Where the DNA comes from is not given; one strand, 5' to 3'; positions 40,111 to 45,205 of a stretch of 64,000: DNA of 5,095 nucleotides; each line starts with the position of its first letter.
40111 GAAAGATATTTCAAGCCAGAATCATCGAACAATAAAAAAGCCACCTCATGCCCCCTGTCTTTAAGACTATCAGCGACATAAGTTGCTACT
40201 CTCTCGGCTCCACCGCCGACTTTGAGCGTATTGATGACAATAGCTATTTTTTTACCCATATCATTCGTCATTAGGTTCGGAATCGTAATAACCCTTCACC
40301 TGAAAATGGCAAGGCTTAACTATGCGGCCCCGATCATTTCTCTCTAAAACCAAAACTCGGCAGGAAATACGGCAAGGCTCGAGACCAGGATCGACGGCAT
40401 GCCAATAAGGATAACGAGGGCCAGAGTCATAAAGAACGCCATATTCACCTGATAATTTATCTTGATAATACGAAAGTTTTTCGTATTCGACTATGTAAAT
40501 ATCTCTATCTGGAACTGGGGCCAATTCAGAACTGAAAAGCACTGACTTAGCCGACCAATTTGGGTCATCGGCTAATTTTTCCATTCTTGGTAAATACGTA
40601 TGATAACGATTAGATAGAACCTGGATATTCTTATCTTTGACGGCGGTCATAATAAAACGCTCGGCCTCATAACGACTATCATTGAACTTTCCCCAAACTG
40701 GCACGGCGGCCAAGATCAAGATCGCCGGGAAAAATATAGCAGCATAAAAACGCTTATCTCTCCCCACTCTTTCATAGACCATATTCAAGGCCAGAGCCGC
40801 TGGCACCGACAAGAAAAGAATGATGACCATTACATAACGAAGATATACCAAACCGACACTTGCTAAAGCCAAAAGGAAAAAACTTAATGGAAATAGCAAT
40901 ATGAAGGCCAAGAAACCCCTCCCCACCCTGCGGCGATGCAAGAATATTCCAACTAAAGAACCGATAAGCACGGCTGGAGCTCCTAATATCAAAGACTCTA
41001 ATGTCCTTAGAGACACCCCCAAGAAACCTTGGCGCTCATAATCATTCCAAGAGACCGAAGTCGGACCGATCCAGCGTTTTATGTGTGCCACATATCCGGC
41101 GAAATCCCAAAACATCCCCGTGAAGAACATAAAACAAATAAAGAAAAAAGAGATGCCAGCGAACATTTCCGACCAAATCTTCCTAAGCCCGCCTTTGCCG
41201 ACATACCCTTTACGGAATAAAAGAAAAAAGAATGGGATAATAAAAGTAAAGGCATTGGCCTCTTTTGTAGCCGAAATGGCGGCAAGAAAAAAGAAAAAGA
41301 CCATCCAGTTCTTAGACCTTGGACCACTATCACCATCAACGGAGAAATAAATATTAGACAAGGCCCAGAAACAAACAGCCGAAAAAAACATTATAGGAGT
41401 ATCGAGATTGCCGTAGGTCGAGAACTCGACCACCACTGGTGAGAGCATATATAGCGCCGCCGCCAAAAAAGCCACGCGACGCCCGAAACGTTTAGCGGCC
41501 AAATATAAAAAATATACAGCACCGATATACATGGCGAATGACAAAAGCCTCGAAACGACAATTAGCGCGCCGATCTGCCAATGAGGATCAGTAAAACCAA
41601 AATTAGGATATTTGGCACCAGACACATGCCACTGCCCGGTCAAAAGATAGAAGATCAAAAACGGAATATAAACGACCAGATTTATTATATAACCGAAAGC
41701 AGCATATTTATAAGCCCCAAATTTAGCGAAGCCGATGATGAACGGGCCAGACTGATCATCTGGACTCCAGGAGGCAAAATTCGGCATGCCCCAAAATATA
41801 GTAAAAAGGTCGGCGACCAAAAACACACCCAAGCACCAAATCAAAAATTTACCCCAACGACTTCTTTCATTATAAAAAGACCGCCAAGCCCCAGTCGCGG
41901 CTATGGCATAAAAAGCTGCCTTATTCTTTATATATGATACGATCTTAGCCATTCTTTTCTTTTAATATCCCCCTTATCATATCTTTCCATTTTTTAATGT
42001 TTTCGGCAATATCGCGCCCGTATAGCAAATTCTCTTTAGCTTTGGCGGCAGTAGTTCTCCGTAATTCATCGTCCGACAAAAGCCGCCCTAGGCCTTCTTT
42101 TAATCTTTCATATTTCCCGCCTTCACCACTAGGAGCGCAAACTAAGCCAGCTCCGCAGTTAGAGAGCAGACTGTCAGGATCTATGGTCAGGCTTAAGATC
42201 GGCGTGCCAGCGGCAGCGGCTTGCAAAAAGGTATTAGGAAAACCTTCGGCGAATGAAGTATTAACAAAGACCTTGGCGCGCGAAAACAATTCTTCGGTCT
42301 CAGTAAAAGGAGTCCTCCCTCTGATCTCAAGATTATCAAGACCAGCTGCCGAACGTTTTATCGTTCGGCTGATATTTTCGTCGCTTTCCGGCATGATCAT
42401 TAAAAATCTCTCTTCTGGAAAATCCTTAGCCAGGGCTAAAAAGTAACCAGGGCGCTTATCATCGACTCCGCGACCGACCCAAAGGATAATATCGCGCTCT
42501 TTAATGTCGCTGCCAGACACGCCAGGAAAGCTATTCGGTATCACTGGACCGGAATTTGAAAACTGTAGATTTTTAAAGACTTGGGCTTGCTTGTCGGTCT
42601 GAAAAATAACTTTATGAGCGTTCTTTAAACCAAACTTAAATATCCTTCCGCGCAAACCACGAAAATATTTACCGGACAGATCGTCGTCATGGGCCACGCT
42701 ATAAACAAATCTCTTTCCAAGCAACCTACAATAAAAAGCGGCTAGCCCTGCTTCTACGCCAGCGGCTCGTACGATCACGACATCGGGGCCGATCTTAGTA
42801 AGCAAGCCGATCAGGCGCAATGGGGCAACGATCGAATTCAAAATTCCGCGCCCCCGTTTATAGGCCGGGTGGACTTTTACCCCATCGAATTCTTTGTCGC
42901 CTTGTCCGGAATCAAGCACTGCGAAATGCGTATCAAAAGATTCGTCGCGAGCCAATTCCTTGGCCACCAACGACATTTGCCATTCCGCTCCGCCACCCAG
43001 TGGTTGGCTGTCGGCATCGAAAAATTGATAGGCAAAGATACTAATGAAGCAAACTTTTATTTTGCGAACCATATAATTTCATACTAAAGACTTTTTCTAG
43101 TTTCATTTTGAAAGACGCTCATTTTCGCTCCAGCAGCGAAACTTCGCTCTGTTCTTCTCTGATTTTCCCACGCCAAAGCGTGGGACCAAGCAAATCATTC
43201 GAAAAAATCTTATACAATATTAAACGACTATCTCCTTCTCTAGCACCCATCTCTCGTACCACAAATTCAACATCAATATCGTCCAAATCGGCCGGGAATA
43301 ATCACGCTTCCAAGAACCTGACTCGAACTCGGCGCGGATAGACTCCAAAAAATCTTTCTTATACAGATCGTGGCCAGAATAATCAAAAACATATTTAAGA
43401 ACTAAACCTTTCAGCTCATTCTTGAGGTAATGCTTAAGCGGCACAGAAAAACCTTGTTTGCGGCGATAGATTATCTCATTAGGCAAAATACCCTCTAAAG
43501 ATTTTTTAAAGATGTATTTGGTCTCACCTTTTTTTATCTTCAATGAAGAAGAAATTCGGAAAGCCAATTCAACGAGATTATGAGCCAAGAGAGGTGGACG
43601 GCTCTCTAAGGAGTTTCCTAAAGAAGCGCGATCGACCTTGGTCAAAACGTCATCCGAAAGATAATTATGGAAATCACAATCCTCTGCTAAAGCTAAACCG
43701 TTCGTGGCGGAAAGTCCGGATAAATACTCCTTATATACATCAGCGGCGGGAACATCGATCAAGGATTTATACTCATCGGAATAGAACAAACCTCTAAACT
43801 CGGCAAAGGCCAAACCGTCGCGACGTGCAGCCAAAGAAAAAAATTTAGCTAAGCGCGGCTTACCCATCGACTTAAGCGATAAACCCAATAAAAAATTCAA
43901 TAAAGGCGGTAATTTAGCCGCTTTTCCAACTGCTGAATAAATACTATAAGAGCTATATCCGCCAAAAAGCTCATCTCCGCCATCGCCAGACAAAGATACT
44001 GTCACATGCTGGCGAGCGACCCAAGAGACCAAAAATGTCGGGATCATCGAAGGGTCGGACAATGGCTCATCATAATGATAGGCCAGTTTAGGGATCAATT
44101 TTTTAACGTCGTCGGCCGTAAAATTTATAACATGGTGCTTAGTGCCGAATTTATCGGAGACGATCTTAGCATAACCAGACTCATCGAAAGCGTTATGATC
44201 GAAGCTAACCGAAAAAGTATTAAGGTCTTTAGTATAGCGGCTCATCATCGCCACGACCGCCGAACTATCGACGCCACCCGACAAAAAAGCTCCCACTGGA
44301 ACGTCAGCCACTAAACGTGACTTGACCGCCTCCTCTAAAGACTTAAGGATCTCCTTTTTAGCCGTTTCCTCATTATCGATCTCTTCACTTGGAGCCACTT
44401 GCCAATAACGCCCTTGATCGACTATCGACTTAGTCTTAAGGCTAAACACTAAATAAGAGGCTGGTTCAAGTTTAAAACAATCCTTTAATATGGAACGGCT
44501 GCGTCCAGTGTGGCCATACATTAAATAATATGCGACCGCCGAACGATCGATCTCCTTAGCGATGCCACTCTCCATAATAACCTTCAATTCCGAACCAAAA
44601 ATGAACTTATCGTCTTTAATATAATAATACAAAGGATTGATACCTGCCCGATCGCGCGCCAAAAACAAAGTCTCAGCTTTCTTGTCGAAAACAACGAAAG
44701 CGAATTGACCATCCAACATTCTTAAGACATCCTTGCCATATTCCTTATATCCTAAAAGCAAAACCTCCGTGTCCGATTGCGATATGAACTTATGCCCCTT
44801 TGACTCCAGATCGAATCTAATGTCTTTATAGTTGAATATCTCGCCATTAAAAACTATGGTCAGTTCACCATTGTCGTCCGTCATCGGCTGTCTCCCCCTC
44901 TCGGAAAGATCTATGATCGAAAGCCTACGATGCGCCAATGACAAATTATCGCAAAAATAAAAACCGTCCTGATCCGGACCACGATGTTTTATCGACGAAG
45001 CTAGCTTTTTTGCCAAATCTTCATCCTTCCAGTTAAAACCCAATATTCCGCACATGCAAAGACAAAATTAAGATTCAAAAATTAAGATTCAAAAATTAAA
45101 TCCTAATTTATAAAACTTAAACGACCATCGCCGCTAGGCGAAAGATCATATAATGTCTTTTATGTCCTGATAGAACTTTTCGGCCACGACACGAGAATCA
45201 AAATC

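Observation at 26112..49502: ~23 kb convergent glycan-assembly island: candidate lipid-linked oligosaccharide pathway ending in a GT-C transferase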

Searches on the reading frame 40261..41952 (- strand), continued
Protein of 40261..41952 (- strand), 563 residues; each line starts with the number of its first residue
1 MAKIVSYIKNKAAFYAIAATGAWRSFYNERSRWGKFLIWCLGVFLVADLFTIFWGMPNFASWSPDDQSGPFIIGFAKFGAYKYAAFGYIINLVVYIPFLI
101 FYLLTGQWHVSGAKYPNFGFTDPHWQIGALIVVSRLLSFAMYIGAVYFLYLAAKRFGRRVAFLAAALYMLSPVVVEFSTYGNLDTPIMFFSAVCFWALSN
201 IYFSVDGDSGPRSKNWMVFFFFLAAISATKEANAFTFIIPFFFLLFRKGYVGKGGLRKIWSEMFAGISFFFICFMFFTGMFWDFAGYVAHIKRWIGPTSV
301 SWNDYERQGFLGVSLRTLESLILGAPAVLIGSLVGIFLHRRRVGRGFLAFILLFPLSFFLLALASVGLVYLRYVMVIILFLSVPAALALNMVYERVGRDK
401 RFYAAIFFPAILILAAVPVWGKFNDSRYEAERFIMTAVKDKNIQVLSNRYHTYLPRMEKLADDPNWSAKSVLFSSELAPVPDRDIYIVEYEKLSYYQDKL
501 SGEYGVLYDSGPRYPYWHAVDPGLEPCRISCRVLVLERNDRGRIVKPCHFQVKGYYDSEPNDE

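Call 80: search_protein_families(library=pfam, alignment_id=A2, max_evalue=0.01)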
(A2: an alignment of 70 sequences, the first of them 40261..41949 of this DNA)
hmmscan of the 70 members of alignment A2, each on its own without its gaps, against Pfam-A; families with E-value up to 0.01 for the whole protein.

A. member 1, window:40261-41949:- (562 aa): 1 family
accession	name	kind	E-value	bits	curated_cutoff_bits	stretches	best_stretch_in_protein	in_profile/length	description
PF13231.12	PMT_2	-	1.1e-07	32.7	26.1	1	130-260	21-143/160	Dolichyl-phosphate-mannose-protein mannosyltransferase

B. families by the number of members that match (of 70 scanned): 8 families
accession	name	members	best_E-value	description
PF13231.12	PMT_2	62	1.1e-16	Dolichyl-phosphate-mannose-protein mannosyltransferase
PF02366.24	PMT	30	4.7e-11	Dolichyl-phosphate-mannose-protein mannosyltransferase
PF14264.12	Glucos_trans_II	1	8.5e-05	Glucosyl transferase GtrII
PF11028.14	TMEM260-like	1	0.00011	Protein O-mannosyl-transferase TMEM260-like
PF19484.4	DUF6020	1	0.0048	Family of unknown function (DUF6020)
PF11361.13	DUF3159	1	0.0054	Protein of unknown function (DUF3159)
PF02516.20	STT3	1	0.0084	Oligosaccharyl transferase STT3, N-terminal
PF11603.13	Sir1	1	0.0088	Sir1, ORC-binding domain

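Call 85: find_encoding_contigs(protein=P0008, flank=10000, max_places=2)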
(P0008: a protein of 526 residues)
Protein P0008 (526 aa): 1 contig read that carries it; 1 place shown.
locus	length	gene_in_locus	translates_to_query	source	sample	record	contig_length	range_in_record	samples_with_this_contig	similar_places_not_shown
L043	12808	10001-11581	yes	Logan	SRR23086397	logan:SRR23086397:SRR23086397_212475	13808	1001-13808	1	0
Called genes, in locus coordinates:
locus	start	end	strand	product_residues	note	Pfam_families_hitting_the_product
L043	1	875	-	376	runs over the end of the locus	PF02163:Peptidase_M50, PF00595:PDZ (weak), PF13180:PDZ_2, PF17820:PDZ_6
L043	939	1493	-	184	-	PF01765:RRF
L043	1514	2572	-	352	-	PF14870:PSII_BNR (faint), PF02012:BNR (faint), PF15902:Sortilin-Vps10, PF25852:DUF6242_C (weak), PF15902:Sortilin-Vps10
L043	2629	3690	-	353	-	PF13177:DNA_pol3_delta2, PF00004:AAA (faint)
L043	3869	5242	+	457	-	PF13727:CoA_binding_3, PF02397:Bac_transf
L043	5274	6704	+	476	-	PF03062:MBOAT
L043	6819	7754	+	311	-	-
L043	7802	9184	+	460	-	PF01943:Polysacc_synt, PF13440:Polysacc_synt_3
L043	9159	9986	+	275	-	PF08759:GT-D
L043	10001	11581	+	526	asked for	PF13231:PMT_2 (weak)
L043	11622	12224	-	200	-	PF07021:MetW (weak), PF13489:Methyltransf_23 (weak), PF13847:Methyltransf_31 (faint), PF08241:Methyltransf_11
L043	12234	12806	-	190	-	?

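Call 86: find_encoding_contigs(protein=P0009, flank=10000, max_places=2)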
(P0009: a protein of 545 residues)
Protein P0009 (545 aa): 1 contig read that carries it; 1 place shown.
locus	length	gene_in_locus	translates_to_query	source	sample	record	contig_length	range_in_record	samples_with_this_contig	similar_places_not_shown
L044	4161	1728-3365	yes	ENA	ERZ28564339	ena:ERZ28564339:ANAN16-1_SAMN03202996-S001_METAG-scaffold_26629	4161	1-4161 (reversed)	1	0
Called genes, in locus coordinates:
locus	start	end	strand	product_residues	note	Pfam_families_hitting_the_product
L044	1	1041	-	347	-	?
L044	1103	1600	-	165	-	-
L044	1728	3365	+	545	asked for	PF13231:PMT_2 (weak)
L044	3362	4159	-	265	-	?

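Call 90: find_encoding_contigs(protein=P0010, flank=10000, max_places=1)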
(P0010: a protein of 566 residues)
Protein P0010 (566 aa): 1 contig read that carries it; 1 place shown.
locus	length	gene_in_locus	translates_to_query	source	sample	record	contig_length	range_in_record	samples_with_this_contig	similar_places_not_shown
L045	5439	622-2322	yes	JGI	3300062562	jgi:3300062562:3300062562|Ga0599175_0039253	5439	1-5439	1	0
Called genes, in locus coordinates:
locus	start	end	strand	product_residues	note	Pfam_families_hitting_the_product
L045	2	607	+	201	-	?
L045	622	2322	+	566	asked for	-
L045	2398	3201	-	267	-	PF13230:GATase_4, PF13522:GATase_6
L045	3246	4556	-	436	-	PF13439:Glyco_transf_4, PF13579:Glyco_trans_4_4, PF20706:GT4-conflict, PF00534:Glycos_transf_1, PF13692:Glyco_trans_1_4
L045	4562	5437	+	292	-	?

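Call 91: find_encoding_contigs(protein=P0011, flank=10000, max_places=1)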
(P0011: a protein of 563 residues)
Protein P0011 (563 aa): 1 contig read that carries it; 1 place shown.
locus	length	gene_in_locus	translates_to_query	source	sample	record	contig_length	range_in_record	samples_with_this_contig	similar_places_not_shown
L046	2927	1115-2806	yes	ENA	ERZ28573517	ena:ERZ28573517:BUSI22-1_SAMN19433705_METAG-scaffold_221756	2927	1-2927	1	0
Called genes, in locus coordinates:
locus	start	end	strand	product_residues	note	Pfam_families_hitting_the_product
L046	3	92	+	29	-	?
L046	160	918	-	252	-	-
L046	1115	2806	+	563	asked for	-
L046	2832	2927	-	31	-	?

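Call 92: find_encoding_contigs(protein=P0012, flank=10000, max_places=1)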
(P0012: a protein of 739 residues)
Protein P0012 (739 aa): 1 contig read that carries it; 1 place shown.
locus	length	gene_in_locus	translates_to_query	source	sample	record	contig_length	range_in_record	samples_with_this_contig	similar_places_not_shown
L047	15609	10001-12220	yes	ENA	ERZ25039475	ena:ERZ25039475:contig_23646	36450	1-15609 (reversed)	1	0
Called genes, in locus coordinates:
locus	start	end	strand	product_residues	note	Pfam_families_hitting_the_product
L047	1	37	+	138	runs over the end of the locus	-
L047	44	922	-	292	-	PF08379:Bact_transglu_N, PF01841:Transglut_core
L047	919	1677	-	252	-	PF04168:Alpha-E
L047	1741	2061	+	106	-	-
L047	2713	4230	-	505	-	PF09899:DUF2126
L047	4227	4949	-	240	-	PF09899:DUF2126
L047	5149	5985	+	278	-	-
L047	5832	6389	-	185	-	PF01841:Transglut_core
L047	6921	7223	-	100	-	-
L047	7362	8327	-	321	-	PF01817:CM_2, PF02656:DUF202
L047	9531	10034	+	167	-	-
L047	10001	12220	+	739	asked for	-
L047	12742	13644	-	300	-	PF00534:Glycos_transf_1 (faint), PF13692:Glyco_trans_1_4 (weak)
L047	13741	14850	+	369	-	PF00534:Glycos_transf_1 (weak), PF13692:Glyco_trans_1_4 (weak)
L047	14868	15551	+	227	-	-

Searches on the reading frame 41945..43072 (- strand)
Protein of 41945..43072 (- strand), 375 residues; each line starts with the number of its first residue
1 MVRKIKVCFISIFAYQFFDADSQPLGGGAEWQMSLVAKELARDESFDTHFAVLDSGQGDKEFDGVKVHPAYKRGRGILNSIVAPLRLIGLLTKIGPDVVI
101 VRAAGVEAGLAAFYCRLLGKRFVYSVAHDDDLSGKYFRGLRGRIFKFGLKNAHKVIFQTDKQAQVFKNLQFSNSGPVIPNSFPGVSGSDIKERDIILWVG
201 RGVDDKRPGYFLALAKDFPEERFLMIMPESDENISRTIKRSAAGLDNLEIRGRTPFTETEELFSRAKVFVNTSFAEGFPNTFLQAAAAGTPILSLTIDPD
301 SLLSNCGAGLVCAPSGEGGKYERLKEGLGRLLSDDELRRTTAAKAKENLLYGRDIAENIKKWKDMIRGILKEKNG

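Call 4: search_protein_families(library=pfam, proteins=[window:41945-43072:-], max_evalue=0.01)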
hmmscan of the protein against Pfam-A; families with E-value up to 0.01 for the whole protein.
window:41945-43072:- (375 aa): 7 families
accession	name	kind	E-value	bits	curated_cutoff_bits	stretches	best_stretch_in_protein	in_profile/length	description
PF00534.26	Glycos_transf_1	-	2.3e-11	44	26.4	1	191-347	13-171/172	Glycosyl transferases group 1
PF13692.12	Glyco_trans_1_4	-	3.1e-11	44.1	27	1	194-332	2-140/142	Glycosyl transferases group 1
PF13439.12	Glyco_transf_4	-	1.8e-07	31.8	28.5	1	27-180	2-164/170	Glycosyltransferase Family 4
PF13579.12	Glyco_trans_4_4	-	2.7e-05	25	29.7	1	27-171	1-147/158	Glycosyl transferase 4-like domain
PF13524.12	Glyco_trans_1_2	-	4e-05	24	25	1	247-361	28-141/144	Glycosyl transferase-like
PF13477.12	Glyco_trans_4_2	-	0.00012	22.7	23.4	1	41-159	20-139/139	Glycosyl transferase 4-like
PF20706.3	GT4-conflict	-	0.0008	18.9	26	1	258-293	274-309/385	Family 4 Glycosyltransferase in conflict systems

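Call 74: search_protein_families(library=ncbifam, proteins=[window:41945-43072:-], max_evalue=1e-10)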
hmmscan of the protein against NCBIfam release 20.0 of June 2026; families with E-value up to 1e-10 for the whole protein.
window:41945-43072:- (375 aa): 0 families

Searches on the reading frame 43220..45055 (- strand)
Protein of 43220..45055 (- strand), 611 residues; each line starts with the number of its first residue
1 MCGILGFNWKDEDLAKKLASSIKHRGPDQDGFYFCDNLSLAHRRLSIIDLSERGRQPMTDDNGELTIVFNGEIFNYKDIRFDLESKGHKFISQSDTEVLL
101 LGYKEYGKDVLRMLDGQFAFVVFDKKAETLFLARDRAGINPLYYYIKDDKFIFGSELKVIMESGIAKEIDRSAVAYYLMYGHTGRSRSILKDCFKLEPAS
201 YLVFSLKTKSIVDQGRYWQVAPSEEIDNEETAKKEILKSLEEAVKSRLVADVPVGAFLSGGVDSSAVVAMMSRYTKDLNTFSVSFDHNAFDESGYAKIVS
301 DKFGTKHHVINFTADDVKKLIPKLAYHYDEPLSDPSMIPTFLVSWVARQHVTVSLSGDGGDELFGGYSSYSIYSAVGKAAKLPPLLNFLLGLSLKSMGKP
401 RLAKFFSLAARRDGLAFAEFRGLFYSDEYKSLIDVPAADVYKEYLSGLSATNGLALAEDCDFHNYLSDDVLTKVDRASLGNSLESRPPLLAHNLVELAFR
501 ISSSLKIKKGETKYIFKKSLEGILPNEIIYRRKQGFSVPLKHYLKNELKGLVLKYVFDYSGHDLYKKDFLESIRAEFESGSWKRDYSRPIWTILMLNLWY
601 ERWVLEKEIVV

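Call 4: search_protein_families(library=pfam, proteins=[window:43220-45055:-], max_evalue=0.01)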
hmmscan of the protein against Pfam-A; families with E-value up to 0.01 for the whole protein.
window:43220-45055:- (611 aa): 6 families
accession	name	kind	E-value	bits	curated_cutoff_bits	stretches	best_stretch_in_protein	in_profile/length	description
PF00733.27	Asn_synthase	-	1.8e-91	307.9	21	1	236-601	2-354/354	Asparagine synthase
PF13537.11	GATase_7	-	6.5e-43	146.1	25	1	42-161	1-122/123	Glutamine amidotransferase domain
PF13522.11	GATase_6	-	7.2e-39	133.2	27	1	27-156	1-130/130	Glutamine amidotransferase domain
PF12481.13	DUF3700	-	3.9e-09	36.8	27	1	109-167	124-182/228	Aluminium induced protein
PF06508.19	QueC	-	0.00015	21.8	22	1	257-313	5-61/210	Queuosine biosynthesis protein QueC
PF09147.15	CarA_N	-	0.0012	19.2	21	1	66-161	48-141/199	Carbapenam-3-carboxylate synthase, N-terminal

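Call 8: search_protein_families(library=ncbifam, proteins=[window:43220-45055:-], max_evalue=0.001)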
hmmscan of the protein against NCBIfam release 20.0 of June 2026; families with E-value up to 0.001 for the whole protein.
window:43220-45055:- (611 aa): 10 families
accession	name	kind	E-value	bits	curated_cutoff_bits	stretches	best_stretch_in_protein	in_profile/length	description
TIGR03108.1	eps_aminotran_1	hypoth_equivalog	8e-162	540.1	816.9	1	9-598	15-623/628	XrtA/PEP-CTERM system amidotransferase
TIGR01536.1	asn_synth_AEB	equivalog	1.5e-144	482.9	267.1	1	2-536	1-517/517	asparagine synthase (glutamine-hydrolyzing)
TIGR03104.1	trio_amidotrans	equivalog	9.9e-112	374.1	570.1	1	1-601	1-587/589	N-acetylglutaminylglutamine amidotransferase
NF006949.0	PRK09431.1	equivalog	3.7e-91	306.3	499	2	1-368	1-359/554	asparagine synthase B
NF033535.1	lass_lactam_cya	exception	9.6e-72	242.5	525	2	11-363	17-375/668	lasso peptide isopeptide bond-forming cyclase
NF033561.1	macrolact_Ik_Al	subfamily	1.9e-13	49.9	300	1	108-365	73-332/561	albusnodin/ikarugamycin family macrolactam cyclase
NF001484.0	PRK00331.1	subfamily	1.4e-11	43.5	381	1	52-162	82-200/601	isomerizing glutamine--fructose-6-phosphate transaminase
TIGR01135.1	glmS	equivalog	3.9e-11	42.2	418.05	1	54-162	83-199/607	glutamine--fructose-6-phosphate transaminase (isomerizing)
TIGR01134.1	purF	equivalog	2.2e-09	37.2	350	1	39-157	67-196/432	amidophosphoribosyltransferase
TIGR00364.1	TIGR00364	equivalog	0.00083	19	150.3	0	257-313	4-60/201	7-cyano-7-deazaguanine synthase QueC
